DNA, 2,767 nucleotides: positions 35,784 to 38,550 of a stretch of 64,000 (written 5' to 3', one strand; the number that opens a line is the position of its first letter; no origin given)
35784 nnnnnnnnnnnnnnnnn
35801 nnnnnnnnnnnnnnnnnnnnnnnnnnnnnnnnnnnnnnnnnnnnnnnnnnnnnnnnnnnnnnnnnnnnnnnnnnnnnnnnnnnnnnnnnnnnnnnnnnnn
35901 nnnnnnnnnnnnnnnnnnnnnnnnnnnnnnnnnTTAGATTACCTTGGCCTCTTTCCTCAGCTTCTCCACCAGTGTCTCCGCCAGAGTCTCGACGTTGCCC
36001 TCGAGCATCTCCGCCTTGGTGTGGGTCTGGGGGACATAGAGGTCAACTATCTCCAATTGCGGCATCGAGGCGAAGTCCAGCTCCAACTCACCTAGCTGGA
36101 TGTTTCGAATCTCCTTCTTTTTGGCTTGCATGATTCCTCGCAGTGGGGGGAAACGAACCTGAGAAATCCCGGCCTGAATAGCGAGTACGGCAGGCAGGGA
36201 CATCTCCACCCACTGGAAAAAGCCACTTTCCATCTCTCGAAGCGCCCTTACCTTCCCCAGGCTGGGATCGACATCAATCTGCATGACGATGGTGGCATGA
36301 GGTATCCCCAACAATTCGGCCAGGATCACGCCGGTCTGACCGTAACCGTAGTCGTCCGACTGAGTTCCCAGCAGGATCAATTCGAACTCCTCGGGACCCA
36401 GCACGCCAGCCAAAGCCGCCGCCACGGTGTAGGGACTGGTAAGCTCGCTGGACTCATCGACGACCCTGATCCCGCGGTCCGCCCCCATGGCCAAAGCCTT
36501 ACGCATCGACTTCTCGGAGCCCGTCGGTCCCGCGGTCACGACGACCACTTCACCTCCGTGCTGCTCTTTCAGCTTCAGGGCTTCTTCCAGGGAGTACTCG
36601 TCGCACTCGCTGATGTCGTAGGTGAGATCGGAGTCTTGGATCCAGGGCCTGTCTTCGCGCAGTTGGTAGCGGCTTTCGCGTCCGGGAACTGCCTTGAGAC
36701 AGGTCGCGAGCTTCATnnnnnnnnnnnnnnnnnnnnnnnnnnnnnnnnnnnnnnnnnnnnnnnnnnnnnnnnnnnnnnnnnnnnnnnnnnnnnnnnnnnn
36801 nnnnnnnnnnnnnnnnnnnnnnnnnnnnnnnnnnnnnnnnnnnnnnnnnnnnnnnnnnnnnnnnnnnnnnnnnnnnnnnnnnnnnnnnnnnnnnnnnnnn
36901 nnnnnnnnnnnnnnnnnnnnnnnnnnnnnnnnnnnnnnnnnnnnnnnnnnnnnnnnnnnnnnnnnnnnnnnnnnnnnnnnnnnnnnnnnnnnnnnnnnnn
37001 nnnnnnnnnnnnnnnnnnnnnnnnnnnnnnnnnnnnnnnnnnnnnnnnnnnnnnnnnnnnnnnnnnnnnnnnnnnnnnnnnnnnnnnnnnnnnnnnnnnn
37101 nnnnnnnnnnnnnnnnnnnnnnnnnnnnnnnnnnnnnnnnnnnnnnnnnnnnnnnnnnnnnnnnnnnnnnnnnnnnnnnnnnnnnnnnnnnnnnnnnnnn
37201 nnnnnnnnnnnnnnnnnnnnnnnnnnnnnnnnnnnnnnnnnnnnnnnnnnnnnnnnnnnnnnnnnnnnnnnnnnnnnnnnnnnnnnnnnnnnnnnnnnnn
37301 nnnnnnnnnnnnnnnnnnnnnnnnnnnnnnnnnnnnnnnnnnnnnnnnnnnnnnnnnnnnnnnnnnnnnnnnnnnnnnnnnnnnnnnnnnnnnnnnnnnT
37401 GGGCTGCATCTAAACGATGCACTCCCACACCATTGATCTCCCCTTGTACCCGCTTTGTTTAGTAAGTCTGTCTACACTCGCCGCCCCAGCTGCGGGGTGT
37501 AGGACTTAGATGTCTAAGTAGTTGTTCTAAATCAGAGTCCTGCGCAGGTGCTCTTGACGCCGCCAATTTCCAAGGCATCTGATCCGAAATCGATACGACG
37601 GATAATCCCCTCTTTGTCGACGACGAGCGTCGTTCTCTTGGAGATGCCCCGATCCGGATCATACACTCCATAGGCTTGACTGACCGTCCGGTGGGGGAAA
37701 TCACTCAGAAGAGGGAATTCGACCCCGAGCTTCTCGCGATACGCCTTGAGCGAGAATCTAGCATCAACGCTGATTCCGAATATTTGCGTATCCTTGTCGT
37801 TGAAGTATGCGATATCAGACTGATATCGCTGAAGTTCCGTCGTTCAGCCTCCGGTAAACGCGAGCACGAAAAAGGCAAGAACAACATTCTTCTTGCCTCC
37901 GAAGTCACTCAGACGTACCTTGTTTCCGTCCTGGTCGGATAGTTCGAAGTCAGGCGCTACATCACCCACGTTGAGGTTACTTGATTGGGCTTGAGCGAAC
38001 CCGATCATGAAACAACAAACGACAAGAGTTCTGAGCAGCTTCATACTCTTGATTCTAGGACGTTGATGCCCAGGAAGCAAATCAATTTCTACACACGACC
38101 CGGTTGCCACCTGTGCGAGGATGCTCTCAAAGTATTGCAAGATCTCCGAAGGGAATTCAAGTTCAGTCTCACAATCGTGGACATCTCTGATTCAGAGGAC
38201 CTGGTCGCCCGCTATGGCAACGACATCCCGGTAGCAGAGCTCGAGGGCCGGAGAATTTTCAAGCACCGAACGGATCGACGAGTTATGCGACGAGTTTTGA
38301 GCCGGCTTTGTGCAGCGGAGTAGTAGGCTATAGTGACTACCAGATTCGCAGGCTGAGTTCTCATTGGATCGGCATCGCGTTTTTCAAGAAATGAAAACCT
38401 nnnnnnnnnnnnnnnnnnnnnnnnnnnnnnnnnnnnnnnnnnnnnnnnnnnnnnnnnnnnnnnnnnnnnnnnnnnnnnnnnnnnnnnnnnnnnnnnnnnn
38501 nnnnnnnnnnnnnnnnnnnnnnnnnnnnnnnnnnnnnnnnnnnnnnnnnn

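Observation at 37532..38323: Candidate selenocysteine peroxiredoxin with SECIS-like hairpin, split by the ORF track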

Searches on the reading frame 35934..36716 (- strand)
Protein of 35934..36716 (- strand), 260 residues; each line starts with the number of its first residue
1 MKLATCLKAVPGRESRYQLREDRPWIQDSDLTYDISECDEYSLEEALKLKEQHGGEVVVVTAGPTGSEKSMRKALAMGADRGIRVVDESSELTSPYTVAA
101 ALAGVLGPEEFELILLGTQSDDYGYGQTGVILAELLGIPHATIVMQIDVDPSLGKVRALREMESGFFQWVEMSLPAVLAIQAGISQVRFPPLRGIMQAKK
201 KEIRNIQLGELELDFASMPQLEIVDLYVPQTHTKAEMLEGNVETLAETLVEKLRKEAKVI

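Call 17: find_encoding_contigs(protein=window:35934-36716:-, flank=1000, max_places=3)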
Protein window:35934-36716:- (260 aa): 9 contigs read that carry it; 1 place shown.
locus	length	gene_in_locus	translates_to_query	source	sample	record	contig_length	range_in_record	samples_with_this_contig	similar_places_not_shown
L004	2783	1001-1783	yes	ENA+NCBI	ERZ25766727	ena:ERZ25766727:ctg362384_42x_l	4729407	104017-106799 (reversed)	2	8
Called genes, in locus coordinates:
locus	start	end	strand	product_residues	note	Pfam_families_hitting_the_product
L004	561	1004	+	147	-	-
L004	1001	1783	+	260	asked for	PF01012:ETF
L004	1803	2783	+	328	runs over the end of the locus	PF01012:ETF, PF00766:ETF_alpha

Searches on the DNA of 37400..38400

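Call 5: search_rna_families(source=window, start=37400, end=38400, threshold=evalue, max_evalue=10, show_alignments=3)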
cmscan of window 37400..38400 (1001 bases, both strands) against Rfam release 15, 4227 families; matches with E-value up to 10: 1.
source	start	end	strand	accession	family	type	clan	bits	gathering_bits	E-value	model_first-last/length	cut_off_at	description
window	37761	37830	+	RF00608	SNORD99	Gene; snRNA; snoRNA; CD-box;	CL00064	17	60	2.9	1-74/74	no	Small nucleolar RNA SNORD99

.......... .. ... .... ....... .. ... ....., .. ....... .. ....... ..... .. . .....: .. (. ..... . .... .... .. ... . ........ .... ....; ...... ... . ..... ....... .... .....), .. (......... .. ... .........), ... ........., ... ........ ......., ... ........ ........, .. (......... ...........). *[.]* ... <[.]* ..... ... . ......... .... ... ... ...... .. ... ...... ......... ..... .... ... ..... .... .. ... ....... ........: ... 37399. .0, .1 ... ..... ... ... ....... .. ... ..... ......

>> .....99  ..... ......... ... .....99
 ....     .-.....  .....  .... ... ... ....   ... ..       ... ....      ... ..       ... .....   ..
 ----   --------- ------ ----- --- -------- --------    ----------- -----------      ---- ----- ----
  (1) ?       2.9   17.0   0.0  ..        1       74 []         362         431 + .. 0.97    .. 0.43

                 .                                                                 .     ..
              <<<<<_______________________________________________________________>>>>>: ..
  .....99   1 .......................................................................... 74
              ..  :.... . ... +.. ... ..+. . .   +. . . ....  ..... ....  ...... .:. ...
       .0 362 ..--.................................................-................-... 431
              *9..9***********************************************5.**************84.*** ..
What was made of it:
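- Closest known: Consensus bacterial SECIS. Different: No Rfam model matches (call 5).
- No Rfam family matches the hairpin (call 5).
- Tried and rejected: Rfam at E up to 10 on 37400-38400 gave only a chance snoRNA hit on the opposite strand (call 5).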

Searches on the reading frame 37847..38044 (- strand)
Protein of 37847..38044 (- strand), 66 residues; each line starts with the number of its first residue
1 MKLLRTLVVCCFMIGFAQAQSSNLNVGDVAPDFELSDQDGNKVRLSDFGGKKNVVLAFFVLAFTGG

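Call 61: list_cluster_members(proteins=[window:37847-38044:-, window:37847-38140:-, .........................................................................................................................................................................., window:37535-37666:-])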
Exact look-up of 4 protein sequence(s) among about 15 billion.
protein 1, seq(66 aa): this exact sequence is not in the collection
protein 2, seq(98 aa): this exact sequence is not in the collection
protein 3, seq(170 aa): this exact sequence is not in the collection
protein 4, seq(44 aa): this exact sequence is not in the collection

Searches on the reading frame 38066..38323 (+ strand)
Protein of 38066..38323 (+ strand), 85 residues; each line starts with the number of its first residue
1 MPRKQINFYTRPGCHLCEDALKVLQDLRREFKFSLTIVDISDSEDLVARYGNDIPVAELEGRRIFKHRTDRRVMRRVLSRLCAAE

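Call 7: search_protein_families(library=pfam, proteins=[window:38066-38320:+], max_evalue=0.01)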
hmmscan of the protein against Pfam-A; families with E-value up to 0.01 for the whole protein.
seq(85 aa): 3 families
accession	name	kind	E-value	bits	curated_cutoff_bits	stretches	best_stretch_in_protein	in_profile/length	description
PF05768.20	Glrx-like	-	1e-17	64.7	26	1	6-78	2-76/77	Glutaredoxin-like domain (DUF836)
PF13728.12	TraF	-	0.0016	18.8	23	1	8-43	135-170/224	F plasmid transfer operon protein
PF00462.30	Glutaredoxin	-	0.0034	18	22.9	1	8-46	3-37/60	Glutaredoxin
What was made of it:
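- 38066..38323 (+): Divergent neighbour: 85-aa glutaredoxin-like DUF836 protein with CHLC near its N-terminus and no signal peptide. It is a sub-clade-specific neighbour, not shown to be a partner. Pfam PF05768 E 1e-17 (call 7).
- Checked: A Glrx-like CxxC gene (Pfam PF05768, E 1e-17, call 7) starts at 38066, 21 bp from that ATG, on the other strand.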

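Call 30: search_protein_families(library=ncbifam, proteins=[window:38066-38320:+], max_evalue=0.001)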
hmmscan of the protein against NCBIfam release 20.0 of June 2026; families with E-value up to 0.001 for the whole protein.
seq(85 aa): 0 families

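Call 62: find_encoding_contigs(protein=window:38066-38323:+, flank=2500, max_places=3)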
Protein window:38066-38323:+ (85 aa): 10 contigs read that carry it; 3 places shown.
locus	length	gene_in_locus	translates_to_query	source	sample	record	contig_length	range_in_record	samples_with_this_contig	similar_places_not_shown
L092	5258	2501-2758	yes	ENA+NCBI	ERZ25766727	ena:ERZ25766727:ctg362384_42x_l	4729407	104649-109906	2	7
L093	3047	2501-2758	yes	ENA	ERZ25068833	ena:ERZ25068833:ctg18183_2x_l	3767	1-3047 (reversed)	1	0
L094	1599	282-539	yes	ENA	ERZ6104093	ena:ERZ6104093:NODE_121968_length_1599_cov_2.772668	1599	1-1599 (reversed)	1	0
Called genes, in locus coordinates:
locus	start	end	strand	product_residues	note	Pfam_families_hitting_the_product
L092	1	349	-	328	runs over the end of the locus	PF01012:ETF, PF00766:ETF_alpha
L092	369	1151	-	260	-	PF01012:ETF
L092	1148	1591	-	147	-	-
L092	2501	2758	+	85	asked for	PF05768:Glrx-like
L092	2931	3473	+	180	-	PF01923:Cob_adeno_trans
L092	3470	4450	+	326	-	PF01695:IstB_IS21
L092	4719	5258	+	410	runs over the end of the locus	-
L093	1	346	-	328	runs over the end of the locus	PF01012:ETF, PF00766:ETF_alpha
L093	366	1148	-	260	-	PF01012:ETF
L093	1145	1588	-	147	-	-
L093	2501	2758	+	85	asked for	PF05768:Glrx-like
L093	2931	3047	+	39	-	?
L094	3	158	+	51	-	?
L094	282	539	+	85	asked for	PF05768:Glrx-like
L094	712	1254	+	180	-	PF01923:Cob_adeno_trans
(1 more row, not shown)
